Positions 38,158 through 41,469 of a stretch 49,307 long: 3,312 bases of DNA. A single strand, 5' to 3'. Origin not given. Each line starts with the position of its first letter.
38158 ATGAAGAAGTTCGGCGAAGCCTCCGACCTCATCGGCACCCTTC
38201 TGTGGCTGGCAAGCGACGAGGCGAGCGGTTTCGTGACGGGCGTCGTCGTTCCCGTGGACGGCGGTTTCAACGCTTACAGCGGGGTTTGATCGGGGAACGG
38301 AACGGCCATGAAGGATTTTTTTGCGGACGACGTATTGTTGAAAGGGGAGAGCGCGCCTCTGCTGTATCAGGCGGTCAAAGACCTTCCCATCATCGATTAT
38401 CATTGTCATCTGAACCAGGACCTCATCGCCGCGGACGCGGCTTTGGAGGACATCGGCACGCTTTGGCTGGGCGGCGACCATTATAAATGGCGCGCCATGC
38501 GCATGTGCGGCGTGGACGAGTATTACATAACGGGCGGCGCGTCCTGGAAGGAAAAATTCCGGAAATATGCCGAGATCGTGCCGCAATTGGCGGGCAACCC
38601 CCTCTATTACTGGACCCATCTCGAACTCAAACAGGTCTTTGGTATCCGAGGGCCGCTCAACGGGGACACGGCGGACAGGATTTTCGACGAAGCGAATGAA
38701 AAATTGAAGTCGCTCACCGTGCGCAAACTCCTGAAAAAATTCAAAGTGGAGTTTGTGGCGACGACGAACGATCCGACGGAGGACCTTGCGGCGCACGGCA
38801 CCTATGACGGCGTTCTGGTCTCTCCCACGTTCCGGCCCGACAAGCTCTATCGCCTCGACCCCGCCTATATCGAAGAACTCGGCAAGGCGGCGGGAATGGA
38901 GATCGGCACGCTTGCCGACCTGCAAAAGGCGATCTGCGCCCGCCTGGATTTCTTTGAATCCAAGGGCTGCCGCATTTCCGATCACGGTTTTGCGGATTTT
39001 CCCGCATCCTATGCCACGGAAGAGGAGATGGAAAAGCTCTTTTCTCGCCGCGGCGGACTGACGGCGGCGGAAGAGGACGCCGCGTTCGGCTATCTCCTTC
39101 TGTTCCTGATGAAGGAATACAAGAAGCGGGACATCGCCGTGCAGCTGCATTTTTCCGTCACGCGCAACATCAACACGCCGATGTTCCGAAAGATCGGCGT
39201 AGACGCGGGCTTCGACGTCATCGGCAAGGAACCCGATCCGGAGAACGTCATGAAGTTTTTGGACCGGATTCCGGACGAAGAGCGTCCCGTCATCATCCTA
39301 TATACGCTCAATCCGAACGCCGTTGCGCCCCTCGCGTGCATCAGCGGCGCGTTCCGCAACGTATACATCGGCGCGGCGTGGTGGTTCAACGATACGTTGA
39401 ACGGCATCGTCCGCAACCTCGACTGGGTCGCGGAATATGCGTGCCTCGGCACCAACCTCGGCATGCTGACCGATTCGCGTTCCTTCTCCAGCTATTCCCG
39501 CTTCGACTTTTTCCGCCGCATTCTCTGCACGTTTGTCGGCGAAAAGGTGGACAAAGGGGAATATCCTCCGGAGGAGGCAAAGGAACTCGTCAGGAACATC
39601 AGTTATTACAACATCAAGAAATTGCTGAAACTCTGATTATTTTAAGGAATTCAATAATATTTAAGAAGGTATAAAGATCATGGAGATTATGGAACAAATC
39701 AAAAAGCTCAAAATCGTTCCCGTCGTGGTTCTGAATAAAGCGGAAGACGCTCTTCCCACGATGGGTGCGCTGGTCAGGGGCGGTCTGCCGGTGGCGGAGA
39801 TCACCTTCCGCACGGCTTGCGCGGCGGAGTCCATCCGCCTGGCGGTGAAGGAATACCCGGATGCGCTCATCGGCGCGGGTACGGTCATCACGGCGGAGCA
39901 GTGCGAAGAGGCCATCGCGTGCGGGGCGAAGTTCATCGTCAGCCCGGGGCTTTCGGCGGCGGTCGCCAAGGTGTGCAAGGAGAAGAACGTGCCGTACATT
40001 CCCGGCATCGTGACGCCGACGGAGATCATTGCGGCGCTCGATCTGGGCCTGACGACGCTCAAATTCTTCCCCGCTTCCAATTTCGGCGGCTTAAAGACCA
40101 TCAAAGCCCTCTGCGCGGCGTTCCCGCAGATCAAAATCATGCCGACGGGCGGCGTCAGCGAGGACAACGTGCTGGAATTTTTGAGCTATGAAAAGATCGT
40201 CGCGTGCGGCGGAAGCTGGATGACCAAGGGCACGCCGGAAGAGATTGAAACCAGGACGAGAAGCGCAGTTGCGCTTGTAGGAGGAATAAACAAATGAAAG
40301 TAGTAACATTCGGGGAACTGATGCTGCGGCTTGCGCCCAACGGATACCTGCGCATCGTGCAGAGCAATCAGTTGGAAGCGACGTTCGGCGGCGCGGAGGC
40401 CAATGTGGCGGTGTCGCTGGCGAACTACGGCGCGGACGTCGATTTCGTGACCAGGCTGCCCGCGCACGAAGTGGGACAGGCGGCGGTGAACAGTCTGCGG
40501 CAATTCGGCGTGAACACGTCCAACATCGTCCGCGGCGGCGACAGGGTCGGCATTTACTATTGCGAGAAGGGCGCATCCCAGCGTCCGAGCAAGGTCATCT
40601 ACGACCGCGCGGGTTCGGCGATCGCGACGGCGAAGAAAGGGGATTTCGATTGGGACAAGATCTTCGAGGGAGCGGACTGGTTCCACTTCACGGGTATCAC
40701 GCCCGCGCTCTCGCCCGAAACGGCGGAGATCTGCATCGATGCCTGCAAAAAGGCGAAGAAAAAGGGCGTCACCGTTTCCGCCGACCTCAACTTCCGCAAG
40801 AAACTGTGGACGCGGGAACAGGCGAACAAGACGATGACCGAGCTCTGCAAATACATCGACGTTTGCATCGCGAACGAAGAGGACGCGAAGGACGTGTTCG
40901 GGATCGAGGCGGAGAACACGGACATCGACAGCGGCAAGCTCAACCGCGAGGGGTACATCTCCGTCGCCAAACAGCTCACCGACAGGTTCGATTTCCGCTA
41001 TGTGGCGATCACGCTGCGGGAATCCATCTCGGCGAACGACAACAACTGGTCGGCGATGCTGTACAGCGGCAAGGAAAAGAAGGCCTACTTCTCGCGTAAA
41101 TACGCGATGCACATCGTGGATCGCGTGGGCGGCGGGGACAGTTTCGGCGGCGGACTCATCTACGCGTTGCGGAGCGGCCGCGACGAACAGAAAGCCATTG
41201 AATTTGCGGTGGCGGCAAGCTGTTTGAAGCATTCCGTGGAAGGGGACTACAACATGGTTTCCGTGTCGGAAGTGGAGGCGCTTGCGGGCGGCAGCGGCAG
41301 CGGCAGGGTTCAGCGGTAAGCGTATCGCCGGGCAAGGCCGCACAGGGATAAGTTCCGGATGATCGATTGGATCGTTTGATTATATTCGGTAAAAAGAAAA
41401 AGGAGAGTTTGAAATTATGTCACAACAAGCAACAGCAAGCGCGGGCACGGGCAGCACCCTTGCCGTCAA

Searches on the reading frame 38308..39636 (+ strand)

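Call 25: search_protein_families(library=pfam, proteins=[window:38308-39636:+], max_evalue=0.00001)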
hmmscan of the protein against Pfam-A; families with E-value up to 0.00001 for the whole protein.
window:38308-39636:+ (442 aa): 1 family
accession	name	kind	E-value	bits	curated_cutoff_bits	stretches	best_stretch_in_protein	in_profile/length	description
PF02614.20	UxaC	-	2e-138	462.5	25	1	1-438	1-462/464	Glucuronate isomerase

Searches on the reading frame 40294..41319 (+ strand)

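Call 25: search_protein_families(library=pfam, proteins=[window:40294-41319:+], max_evalue=0.00001)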
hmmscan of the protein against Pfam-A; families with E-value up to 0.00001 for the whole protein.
window:40294-41319:+ (341 aa): 1 family
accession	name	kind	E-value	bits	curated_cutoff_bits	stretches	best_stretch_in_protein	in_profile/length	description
PF00294.29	PfkB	-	1.7e-35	123.2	25.8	1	2-320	3-297/302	pfkB family carbohydrate kinase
